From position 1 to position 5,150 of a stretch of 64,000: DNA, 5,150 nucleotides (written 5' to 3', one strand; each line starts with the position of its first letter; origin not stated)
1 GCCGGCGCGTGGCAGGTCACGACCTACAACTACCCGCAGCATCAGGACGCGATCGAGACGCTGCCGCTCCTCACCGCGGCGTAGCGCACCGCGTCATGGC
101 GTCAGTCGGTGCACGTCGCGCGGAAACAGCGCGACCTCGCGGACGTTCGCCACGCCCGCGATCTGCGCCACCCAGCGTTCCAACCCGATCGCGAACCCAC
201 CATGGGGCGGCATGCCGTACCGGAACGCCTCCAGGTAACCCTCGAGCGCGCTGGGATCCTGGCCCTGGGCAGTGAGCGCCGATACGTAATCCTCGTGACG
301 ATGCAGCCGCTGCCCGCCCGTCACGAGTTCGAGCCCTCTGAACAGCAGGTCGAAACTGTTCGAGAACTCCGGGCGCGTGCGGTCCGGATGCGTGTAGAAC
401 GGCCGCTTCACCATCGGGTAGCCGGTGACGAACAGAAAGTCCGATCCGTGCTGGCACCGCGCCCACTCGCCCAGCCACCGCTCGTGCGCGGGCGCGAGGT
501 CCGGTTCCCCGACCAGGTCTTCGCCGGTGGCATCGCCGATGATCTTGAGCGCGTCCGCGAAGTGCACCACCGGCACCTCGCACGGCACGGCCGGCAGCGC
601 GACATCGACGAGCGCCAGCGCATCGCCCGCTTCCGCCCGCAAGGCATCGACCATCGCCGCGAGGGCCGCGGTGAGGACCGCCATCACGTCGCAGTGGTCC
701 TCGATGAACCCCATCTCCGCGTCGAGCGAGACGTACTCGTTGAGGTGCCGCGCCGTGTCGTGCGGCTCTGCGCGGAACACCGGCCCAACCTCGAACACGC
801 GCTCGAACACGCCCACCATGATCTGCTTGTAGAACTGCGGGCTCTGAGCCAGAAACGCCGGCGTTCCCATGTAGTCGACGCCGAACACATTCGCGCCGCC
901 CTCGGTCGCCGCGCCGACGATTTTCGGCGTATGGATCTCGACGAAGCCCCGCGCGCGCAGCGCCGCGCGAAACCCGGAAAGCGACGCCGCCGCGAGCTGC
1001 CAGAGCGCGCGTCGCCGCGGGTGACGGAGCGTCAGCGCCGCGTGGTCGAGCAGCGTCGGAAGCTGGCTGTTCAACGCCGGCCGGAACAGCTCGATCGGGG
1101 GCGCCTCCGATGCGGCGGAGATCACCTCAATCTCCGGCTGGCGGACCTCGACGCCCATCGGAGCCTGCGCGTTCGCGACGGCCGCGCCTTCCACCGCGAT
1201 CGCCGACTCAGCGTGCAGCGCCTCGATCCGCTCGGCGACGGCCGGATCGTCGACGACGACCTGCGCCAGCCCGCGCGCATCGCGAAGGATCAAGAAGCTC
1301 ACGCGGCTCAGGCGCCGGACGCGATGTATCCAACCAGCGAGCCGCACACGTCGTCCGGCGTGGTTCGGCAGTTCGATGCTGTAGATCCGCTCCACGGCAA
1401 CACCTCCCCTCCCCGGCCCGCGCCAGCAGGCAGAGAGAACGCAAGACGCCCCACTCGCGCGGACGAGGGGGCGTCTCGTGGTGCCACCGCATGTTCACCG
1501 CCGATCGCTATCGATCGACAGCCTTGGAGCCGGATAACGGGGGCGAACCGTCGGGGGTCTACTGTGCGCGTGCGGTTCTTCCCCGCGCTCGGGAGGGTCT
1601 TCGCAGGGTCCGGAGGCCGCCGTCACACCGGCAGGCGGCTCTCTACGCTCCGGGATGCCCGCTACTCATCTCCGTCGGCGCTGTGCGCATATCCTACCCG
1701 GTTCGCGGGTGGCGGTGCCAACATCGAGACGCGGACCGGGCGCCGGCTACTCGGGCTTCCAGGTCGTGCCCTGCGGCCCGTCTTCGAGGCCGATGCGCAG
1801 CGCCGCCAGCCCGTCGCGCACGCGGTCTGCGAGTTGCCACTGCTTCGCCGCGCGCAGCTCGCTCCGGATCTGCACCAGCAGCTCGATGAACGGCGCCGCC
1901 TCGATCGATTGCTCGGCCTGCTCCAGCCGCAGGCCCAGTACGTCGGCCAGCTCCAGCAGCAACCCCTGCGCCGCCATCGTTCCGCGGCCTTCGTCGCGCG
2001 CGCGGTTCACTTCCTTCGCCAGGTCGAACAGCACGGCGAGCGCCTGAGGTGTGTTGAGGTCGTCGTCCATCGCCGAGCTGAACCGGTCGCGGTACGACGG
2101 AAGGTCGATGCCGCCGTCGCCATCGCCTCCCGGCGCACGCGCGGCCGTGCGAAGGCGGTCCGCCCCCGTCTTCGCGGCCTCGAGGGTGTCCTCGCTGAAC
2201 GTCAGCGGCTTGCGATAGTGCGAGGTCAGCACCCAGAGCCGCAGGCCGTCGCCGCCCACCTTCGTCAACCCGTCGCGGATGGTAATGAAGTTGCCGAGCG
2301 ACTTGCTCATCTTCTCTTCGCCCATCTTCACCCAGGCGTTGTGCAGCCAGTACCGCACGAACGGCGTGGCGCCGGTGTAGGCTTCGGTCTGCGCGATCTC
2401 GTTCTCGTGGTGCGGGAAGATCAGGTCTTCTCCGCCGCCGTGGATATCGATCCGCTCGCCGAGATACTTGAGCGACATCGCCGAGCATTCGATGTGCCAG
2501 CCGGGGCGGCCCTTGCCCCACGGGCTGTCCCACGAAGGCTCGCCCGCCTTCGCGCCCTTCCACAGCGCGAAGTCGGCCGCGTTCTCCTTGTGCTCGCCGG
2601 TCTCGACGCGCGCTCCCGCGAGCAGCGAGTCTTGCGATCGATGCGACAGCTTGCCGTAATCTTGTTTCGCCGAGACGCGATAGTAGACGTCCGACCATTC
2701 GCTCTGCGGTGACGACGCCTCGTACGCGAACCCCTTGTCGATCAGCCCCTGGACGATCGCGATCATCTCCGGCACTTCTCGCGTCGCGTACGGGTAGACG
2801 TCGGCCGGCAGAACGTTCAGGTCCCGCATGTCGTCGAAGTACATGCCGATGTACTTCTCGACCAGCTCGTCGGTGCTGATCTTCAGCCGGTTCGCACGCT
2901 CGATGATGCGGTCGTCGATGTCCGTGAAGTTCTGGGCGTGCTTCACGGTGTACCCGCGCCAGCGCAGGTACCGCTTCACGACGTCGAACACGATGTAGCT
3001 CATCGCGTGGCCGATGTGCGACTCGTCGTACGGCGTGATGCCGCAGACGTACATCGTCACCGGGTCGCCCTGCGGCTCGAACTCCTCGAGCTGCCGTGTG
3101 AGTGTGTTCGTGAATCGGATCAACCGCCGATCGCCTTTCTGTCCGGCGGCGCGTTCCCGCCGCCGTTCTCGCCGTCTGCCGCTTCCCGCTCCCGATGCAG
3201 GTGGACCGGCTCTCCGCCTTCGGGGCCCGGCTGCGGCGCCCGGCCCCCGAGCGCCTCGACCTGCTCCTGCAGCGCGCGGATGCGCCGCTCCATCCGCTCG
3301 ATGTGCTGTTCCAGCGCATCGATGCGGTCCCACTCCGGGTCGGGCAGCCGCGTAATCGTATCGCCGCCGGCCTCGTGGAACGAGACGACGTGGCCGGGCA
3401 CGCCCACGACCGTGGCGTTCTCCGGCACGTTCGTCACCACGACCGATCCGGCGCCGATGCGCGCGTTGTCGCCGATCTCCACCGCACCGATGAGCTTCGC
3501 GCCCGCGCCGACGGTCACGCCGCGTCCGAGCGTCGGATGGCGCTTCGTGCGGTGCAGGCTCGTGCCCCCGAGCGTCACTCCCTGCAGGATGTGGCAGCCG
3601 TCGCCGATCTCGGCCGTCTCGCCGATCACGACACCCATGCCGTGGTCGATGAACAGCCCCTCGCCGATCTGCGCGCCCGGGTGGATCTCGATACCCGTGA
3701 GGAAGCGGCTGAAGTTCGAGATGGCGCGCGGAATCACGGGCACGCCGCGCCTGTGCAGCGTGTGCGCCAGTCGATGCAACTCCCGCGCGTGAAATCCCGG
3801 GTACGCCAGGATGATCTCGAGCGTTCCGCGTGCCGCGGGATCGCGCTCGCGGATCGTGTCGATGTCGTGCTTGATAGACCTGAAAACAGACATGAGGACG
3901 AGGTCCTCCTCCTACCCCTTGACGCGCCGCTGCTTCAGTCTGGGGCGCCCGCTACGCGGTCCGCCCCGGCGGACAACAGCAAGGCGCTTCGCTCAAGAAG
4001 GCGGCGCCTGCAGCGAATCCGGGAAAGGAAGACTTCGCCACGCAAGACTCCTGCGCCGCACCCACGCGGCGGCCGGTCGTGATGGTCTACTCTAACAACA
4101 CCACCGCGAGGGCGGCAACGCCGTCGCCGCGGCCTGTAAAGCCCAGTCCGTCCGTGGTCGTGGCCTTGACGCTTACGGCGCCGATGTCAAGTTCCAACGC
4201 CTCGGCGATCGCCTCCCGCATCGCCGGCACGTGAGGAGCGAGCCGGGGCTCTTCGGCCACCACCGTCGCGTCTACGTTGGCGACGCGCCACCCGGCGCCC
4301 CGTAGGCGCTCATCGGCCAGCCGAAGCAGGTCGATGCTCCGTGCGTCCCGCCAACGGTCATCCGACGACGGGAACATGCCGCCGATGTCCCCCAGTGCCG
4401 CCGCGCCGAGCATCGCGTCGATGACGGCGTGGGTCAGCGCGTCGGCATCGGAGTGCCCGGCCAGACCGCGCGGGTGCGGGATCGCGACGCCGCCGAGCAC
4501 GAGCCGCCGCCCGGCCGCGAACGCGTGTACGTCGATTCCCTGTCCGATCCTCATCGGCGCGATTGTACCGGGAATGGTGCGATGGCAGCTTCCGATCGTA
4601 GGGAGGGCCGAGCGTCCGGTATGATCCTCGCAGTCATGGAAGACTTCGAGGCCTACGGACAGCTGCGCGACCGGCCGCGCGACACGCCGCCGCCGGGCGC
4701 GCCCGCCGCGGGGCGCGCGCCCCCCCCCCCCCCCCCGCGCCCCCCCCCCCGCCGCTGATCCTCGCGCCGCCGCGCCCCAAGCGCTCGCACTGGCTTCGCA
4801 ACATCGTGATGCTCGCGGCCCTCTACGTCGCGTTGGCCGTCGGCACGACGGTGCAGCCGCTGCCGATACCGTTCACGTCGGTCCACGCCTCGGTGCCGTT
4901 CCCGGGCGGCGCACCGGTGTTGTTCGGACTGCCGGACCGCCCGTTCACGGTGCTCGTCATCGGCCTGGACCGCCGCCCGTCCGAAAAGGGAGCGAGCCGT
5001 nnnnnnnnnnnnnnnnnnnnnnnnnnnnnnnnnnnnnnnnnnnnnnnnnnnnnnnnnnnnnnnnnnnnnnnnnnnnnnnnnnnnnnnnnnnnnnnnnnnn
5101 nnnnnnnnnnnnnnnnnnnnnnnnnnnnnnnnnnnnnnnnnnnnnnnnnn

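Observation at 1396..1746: Probable T-box riboswitch controlling an archaeal-type AspRS, with UGGC bulge matching a G73 discriminator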

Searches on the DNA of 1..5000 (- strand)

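Call 3: search_rna_families(source=window, start=1, end=5000, threshold=evalue, max_evalue=10, show_alignments=3)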
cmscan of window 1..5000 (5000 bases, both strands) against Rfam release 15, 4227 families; matches with E-value up to 10: 2.
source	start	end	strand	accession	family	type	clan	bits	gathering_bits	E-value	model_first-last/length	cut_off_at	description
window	1456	1687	-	RF00230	T-box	Cis-reg; leader;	-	65.6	93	4.4e-13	1-219/219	no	T-box leader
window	2951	3006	-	RF01411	BsrF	Gene; sRNA;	-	18.3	50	7.1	1-113/113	no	BsrF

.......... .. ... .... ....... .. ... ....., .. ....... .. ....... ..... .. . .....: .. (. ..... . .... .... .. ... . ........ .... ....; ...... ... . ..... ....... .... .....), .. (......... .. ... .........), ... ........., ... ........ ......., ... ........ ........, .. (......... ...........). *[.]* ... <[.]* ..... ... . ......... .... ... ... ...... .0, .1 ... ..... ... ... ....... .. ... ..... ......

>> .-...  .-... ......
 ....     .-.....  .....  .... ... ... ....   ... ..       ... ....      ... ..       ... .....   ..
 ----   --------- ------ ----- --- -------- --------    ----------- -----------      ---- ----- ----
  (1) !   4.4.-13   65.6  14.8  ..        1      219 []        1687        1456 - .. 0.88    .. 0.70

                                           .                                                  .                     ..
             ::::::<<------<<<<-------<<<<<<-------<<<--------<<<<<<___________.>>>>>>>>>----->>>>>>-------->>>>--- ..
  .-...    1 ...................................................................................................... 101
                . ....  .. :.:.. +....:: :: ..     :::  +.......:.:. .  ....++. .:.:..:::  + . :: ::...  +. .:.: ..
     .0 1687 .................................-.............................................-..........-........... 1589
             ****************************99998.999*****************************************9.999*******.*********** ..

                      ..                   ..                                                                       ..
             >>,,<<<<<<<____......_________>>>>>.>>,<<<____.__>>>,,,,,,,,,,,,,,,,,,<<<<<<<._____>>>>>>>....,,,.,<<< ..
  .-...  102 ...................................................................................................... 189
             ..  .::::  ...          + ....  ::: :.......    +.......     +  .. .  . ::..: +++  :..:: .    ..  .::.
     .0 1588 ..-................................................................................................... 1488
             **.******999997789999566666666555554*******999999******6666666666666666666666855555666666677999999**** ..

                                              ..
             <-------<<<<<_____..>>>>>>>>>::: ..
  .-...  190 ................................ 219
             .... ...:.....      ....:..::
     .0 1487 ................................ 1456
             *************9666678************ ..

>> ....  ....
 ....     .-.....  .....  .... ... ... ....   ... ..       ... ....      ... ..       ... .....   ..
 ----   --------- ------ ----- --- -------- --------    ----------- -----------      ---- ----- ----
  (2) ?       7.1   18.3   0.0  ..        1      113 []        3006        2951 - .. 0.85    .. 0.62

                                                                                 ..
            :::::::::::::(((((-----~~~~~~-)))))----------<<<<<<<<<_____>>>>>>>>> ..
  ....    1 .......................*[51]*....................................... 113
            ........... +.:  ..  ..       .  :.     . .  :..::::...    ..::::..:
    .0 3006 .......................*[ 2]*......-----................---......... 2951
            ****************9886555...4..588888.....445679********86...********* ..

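Call 16: search_rna_families(sources=[L004, L005, L024, L014, L050, L054, L061, L068, L056, L073, L021, L031], threshold=evalue, max_evalue=0.01, show_alignments=4)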
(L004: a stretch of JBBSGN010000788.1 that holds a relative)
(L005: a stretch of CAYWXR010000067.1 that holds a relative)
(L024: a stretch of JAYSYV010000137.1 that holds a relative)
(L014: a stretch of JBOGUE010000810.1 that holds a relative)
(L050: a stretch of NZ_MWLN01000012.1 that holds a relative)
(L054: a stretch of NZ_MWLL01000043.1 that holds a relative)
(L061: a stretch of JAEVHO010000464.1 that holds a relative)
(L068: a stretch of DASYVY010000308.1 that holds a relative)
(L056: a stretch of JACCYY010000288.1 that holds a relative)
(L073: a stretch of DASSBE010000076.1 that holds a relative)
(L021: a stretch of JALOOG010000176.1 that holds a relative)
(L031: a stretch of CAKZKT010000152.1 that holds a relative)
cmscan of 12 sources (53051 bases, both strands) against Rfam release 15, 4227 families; matches with E-value up to 0.01: 8.
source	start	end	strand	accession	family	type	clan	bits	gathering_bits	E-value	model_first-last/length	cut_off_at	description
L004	68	318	+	RF00230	T-box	Cis-reg; leader;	-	107.5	93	7.3e-23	1-219/219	no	T-box leader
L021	934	1153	+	RF00230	T-box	Cis-reg; leader;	-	96.9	93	4e-20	1-219/219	no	T-box leader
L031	483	758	+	RF00230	T-box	Cis-reg; leader;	-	82.3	93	2.3e-16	1-219/219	no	T-box leader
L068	1773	2060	+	RF00230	T-box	Cis-reg; leader;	-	66.3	93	3e-12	1-219/219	no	T-box leader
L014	2247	2495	+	RF00230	T-box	Cis-reg; leader;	-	65.6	93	4.6e-12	1-219/219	no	T-box leader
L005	149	391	+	RF00230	T-box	Cis-reg; leader;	-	63.3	93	1.7e-11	1-219/219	no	T-box leader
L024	1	223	+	RF00230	T-box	Cis-reg; leader;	-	57.3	93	6.2e-10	33-219/219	5'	T-box leader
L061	2448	2685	+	RF00230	T-box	Cis-reg; leader;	-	44.5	93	1.2e-06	1-219/219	no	T-box leader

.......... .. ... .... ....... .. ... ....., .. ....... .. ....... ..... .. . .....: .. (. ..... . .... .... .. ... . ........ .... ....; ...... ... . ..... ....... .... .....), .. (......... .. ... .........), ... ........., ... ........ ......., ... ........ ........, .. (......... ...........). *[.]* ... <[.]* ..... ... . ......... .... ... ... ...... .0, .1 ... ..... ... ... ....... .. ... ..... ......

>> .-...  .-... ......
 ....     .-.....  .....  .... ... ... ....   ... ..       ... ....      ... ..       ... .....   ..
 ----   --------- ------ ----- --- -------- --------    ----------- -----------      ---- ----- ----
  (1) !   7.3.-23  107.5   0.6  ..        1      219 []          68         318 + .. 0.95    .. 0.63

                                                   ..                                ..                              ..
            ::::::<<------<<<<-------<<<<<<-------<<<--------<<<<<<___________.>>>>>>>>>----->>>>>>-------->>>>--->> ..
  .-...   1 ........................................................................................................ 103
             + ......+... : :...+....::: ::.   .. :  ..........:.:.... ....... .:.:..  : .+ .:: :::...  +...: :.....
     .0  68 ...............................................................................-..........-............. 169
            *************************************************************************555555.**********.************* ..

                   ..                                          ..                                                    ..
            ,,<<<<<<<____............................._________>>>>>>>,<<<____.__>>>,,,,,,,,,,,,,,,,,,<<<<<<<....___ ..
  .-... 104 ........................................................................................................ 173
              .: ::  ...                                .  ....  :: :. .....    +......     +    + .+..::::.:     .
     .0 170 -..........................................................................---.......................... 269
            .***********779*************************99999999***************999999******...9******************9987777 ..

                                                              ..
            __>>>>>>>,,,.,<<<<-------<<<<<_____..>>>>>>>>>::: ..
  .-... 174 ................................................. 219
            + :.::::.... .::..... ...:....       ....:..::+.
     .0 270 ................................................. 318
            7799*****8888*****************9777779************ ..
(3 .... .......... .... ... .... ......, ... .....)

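Call 43: build_rna_model(alignment_id=A4, structure=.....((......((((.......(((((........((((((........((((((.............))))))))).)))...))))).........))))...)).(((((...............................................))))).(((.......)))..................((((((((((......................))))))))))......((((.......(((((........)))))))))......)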
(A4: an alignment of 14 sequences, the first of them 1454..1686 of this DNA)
Model R1 built from alignment A4 (14 sequences, 286 columns); structure: as given.
model positions 235; base pairs 50; branch points 4; effective number of sequences 1.93; information 0.59 bits per position. Calibrated on 0.2 Mb of random sequence (short: E-values are rough).
structure used (alignment columns):
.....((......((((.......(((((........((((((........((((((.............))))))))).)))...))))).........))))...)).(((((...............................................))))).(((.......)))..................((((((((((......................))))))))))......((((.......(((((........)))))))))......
